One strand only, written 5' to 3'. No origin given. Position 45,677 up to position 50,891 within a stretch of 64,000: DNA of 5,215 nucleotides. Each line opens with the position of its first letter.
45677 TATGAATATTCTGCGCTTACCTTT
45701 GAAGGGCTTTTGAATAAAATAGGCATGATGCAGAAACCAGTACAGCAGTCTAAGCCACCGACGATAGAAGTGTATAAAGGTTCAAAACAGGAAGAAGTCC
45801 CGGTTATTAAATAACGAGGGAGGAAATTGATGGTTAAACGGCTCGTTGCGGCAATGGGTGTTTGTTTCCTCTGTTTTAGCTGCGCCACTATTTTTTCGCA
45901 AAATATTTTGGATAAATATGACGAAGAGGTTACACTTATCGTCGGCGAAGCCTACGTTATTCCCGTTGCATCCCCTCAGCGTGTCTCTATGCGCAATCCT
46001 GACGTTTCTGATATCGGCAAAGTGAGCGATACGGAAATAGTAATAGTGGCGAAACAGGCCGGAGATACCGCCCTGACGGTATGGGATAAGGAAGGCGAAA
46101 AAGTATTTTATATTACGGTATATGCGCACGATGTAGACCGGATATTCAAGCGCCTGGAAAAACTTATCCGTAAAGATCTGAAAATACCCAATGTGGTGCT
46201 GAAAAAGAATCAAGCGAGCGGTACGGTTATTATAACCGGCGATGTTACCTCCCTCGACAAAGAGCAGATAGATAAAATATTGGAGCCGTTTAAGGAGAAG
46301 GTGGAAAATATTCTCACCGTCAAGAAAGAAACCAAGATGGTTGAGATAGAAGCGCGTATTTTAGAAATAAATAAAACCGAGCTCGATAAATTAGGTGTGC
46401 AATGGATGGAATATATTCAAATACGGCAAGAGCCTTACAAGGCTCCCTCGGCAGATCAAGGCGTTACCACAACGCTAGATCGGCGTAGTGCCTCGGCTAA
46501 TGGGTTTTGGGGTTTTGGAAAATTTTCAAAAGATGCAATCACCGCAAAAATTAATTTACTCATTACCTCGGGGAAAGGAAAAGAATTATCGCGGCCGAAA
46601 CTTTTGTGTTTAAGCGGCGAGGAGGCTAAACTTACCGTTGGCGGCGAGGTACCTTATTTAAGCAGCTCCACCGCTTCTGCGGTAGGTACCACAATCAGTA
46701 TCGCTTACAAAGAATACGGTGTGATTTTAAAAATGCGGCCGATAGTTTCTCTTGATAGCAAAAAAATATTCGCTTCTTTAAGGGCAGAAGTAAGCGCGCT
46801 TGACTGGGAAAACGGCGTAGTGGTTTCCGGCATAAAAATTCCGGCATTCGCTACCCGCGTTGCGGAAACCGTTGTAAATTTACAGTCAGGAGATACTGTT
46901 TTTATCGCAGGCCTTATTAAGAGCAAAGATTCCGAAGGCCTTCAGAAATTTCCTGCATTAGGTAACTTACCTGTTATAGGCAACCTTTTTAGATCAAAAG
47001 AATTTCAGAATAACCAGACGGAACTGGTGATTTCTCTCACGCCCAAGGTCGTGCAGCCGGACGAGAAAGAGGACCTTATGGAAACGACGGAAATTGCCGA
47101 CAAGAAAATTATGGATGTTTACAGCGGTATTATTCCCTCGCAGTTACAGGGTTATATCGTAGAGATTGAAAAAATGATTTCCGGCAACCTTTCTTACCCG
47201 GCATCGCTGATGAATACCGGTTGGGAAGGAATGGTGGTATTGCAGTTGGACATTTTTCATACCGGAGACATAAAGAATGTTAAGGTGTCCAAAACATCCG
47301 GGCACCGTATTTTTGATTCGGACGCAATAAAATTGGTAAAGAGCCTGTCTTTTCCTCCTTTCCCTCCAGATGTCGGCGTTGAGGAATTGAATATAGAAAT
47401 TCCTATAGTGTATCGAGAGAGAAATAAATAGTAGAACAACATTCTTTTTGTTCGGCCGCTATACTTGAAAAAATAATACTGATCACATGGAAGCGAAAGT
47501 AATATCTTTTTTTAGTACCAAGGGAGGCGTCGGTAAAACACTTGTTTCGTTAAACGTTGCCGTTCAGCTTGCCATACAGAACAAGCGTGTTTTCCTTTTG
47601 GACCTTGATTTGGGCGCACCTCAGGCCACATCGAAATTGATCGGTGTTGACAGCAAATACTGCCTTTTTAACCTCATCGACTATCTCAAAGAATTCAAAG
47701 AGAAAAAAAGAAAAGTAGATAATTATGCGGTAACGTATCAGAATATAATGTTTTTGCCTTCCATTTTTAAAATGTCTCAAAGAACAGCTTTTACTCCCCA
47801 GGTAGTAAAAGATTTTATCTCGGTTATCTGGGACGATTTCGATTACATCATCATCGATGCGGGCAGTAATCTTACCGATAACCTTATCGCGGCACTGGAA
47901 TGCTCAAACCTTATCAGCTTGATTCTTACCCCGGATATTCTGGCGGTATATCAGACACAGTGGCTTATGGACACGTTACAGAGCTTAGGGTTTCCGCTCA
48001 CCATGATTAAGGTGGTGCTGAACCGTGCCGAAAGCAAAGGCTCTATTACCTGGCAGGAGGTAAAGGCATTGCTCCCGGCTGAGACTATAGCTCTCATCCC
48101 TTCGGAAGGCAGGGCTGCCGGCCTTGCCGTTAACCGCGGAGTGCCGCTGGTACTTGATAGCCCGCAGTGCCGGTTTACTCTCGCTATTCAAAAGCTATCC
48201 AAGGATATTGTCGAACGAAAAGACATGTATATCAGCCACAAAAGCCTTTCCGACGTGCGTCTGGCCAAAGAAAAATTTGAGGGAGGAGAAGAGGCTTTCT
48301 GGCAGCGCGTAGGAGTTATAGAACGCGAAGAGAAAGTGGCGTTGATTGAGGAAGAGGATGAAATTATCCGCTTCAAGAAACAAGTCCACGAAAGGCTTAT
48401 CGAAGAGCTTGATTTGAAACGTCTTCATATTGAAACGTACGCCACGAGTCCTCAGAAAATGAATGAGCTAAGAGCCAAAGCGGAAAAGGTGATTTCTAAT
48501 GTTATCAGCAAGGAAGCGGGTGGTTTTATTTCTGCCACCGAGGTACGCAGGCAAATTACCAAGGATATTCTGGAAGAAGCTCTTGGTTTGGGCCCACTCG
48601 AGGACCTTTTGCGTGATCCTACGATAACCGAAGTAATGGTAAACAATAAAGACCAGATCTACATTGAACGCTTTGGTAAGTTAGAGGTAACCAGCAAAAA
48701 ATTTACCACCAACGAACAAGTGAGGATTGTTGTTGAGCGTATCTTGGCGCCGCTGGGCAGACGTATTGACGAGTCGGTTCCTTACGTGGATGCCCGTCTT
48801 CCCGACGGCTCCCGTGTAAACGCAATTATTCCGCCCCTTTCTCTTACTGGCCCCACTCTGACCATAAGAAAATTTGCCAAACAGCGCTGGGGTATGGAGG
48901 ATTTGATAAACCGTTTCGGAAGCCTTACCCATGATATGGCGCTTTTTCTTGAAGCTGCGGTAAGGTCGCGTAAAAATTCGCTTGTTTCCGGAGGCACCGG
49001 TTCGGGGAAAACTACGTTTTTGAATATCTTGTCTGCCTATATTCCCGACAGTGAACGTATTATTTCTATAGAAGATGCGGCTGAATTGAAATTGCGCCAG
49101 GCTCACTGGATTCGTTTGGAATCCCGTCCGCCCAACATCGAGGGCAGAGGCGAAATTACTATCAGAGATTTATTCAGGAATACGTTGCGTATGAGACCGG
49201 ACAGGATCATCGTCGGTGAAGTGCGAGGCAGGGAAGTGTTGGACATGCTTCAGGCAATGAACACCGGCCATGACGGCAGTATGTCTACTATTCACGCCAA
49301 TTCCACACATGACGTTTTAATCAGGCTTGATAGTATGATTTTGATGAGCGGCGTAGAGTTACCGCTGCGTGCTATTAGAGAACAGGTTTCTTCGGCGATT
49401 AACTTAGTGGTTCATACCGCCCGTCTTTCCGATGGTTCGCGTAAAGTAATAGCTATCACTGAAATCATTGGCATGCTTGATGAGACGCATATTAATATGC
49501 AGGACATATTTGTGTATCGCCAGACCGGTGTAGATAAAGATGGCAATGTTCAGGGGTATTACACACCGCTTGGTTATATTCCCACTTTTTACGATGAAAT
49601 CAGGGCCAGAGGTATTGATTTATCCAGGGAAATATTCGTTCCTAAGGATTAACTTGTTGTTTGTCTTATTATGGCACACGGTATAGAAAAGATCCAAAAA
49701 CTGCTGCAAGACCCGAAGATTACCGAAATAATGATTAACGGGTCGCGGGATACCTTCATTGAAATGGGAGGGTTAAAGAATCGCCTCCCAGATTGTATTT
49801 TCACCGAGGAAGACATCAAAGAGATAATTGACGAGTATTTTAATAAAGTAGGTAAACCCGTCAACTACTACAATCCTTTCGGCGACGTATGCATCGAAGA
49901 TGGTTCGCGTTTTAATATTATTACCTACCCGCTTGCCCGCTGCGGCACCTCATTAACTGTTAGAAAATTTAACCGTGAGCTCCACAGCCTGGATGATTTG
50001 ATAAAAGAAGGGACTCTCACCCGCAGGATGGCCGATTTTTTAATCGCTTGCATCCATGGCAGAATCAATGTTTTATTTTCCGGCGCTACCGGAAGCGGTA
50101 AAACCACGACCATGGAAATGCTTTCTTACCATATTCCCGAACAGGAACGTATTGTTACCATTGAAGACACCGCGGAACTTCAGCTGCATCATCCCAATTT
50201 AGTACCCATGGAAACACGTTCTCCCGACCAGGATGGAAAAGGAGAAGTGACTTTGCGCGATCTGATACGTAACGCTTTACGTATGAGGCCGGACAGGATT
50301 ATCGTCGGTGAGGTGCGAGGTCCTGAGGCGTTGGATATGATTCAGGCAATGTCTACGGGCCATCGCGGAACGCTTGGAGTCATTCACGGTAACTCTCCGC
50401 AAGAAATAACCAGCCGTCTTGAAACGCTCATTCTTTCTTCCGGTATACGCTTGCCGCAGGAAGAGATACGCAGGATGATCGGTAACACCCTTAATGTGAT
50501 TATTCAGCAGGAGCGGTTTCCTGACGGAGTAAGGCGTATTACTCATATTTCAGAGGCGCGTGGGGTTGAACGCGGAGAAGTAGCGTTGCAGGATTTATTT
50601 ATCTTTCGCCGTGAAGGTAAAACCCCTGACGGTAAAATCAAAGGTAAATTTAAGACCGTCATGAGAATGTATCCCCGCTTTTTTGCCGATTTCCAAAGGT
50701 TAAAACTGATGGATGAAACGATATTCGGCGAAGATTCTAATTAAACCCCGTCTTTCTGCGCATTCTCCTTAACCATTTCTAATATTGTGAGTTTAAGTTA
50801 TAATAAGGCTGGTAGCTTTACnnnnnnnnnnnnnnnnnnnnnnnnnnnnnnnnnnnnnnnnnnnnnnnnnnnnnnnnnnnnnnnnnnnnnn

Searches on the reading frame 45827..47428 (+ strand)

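Call 30: search_protein_families(library=pfam, proteins=[window:45827-47428:+], max_evalue=0.01)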
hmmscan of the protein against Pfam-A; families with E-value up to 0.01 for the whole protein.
window:45827-47428:+ (534 aa): 4 families
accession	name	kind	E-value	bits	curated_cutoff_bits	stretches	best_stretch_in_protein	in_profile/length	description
PF00263.26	Secretin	-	2.8e-40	138.1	27.5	1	245-410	2-169/169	Bacterial type II and III secretion system protein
PF03544.19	TonB_C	-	3.2e-14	53.6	24.6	1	454-530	2-78/79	Gram-negative bacterial TonB protein C-terminal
PF13629.12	T2SS-T3SS_pil_N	-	2.6e-11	43.5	23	1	33-97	3-68/72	Pilus formation protein N terminal region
PF13103.11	TonB_2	-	1.3e-05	25.7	22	1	441-525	2-83/85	TonB C terminal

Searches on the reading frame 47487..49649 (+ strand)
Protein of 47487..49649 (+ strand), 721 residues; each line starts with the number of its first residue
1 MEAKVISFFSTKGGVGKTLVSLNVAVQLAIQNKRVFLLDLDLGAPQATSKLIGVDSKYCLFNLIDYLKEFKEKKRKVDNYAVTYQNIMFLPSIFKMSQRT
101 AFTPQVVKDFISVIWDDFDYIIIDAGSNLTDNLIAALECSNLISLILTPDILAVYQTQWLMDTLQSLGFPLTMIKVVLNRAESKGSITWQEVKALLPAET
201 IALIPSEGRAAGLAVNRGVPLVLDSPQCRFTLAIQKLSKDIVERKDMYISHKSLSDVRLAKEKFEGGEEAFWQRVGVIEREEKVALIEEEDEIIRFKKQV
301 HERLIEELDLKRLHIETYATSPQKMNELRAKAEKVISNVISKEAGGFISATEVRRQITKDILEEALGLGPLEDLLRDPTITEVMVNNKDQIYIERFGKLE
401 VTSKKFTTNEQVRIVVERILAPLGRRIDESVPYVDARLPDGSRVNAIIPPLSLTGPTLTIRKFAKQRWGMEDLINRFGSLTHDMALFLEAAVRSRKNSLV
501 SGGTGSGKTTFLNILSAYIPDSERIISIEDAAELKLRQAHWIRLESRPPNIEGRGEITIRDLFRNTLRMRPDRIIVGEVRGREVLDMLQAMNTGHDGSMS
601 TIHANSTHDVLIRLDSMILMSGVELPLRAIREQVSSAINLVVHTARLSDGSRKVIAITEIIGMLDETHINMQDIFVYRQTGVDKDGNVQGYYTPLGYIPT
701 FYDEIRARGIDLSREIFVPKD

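Call 30: search_protein_families(library=pfam, proteins=[window:47487-49649:+], max_evalue=0.01)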
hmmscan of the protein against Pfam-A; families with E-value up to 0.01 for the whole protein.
window:47487-49649:+ (721 aa): 10 families
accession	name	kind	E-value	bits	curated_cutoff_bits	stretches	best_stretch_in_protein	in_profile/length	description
PF00437.27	T2SSE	-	7.5e-64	216.1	24.9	1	366-662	3-288/370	Type II/IV secretion system protein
PF13614.12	AAA_31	-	2e-17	64.1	27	1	4-165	2-165/177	AAA domain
PF10609.15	ParA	-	6e-14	52.5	27.1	1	4-170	4-166/246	NUBPL iron-transfer P-loop NTPase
PF01656.29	CbiA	-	2.4e-13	50.6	25.4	1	6-195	1-99/125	CobQ/CobB/MinD/ParA nucleotide binding domain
PF02374.21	ArsA_ATPase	-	2.8e-06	27.2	24.3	1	8-41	5-38/305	Anion-transporting ATPase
PF25199.1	nSTAND_NTPase5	-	0.0016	18.8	34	0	490-514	36-60/145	Novel STAND NTPase 5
PF04851.21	ResIII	-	0.0021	18.4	22.5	0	12-124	31-132/164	Type III restriction enzyme, res subunit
PF00005.33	ABC_tran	-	0.0085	17.1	25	0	497-530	13-46/137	ABC transporter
PF20720.3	nSTAND3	-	0.0085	16.2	27.2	0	494-535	16-58/155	Novel STAND NTPase 3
PF09140.17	MipZ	-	0.0099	15.6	20.7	0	5-42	2-39/262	ATPase MipZ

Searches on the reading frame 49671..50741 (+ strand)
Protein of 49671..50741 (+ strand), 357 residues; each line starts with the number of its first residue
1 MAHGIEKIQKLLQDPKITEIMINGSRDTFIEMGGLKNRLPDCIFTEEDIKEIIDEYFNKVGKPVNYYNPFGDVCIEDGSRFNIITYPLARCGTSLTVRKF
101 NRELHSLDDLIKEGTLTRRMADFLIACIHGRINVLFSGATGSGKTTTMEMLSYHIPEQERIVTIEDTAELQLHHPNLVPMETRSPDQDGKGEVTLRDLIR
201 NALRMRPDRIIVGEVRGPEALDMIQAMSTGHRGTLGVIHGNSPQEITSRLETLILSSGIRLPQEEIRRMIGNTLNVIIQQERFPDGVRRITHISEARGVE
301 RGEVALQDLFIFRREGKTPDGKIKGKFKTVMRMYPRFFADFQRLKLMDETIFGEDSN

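Call 6: search_protein_families(library=pfam, proteins=[window:49671-50741:+], max_evalue=1)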
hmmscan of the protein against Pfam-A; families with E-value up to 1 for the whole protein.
window:49671-50741:+ (357 aa): 22 families
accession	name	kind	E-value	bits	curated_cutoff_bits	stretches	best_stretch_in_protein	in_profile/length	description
PF00437.27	T2SSE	-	4.1e-46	157.8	24.9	1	80-280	93-275/370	Type II/IV secretion system protein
PF20720.3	nSTAND3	-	0.00015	21.9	27.2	1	134-173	20-60/155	Novel STAND NTPase 3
PF06414.18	Zeta_toxin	-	0.00073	19.5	22.3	1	134-184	19-68/199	Zeta toxin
PF12775.13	AAA_7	-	0.0016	18.4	25.8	1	117-161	19-63/181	P-loop containing dynein motor region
PF04851.21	ResIII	-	0.0054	17.1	22.5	1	129-170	21-65/164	Type III restriction enzyme, res subunit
PF16796.11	Microtub_bd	-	0.0095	16.3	27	1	132-150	92-110/155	Microtubule binding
PF13401.12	AAA_22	-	0.013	16.2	27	1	134-186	8-45/130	AAA domain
PF00005.33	ABC_tran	-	0.028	15.4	25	1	134-167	14-47/137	ABC transporter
PF01078.27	Mg_chelatase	-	0.037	13.9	20.3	1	126-168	17-59/207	Magnesium chelatase, subunit ChlI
PF13191.12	AAA_16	-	0.042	14.8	32.6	1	122-167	14-60/167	AAA ATPase domain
PF07724.20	AAA_2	-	0.059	13.8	27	1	132-186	4-56/166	AAA domain (Cdc48 subfamily)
PF00270.35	DEAD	-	0.069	13.3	26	1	127-170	10-57/167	DEAD/DEAH box helicase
PF25199.1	nSTAND_NTPase5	-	0.095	13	34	1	130-163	40-74/145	Novel STAND NTPase 5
PF13521.12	AAA_28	-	0.097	13.3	27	1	134-154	2-22/164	AAA domain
PF13476.12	AAA_23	-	0.11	13.6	27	1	134-153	22-41/201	AAA domain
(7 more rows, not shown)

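Call 7: search_protein_families(library=ncbifam, proteins=[window:49671-50741:+], max_evalue=1)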
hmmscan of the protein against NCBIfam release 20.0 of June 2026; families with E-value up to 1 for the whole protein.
window:49671-50741:+ (357 aa): 28 families (the best 25 are shown)
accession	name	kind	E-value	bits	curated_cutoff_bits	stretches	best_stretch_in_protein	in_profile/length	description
TIGR03819.1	heli_sec_ATPase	hypoth_equivalog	8.5e-77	258.6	373.15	1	4-294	51-339/340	TadA family conjugal transfer-associated ATPase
TIGR02788.1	VirB11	equivalog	2.7e-59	200.7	249.95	2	117-293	130-306/308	P-type DNA transfer ATPase VirB11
TIGR02782.1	TrbB_P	equivalog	1.7e-56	191.7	304.55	1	7-303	13-300/303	P-type conjugative transfer ATPase TrbB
NF058587.1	archaellum_moto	equivalog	8.2e-54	183.2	550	1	5-311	147-450/527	archaellum flagellar ATPase motor FlaI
NF010469.0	PRK13894.1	subfamily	8.5e-46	156.8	508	1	7-307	26-318/320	conjugal transfer ATPase TrbB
NF010475.0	PRK13900.1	equivalog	3.6e-43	147.9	389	1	107-294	140-323/333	type IV secretion system ATPase VirB11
NF010425.0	PRK13851.1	equivalog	1e-38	133.1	461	2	120-303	151-335/344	type IV secretion system protein VirB11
NF010407.0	PRK13833.1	subfamily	1.5e-36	126.4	499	1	7-297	21-301/323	conjugal transfer protein TrbB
NF053672.1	bindosome_BasE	exception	1.7e-30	106.3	1000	1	45-270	183-407/512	bindosome assembly system ATPase subunit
TIGR01420.1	pilT_fam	subfamily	2.9e-19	69.5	319.1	1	6-284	3-269/343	PilT/PilU family type 4a pilus ATPase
NF041000.1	ATPase_ComGA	equivalog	3.7e-19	68.8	300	1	133-256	130-248/267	competence type IV pilus ATPase ComGA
NF007755.0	PRK10436.1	equivalog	1.9e-13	49.9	617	1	83-255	173-337/465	type II secretion system protein GspE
TIGR02525.1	plasmid_TraJ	equivalog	1.3e-12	47.3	368.3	1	135-254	153-273/372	plasmid transfer ATPase TraJ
TIGR02533.1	type_II_gspE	equivalog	1.8e-12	46.7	630.25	1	104-251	219-357/486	type II secretion system ATPase GspE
TIGR02538.1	type_IV_pilB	equivalog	2.9e-11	42.7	675.65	1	130-252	315-431/564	type IV-A pilus assembly ATPase PilB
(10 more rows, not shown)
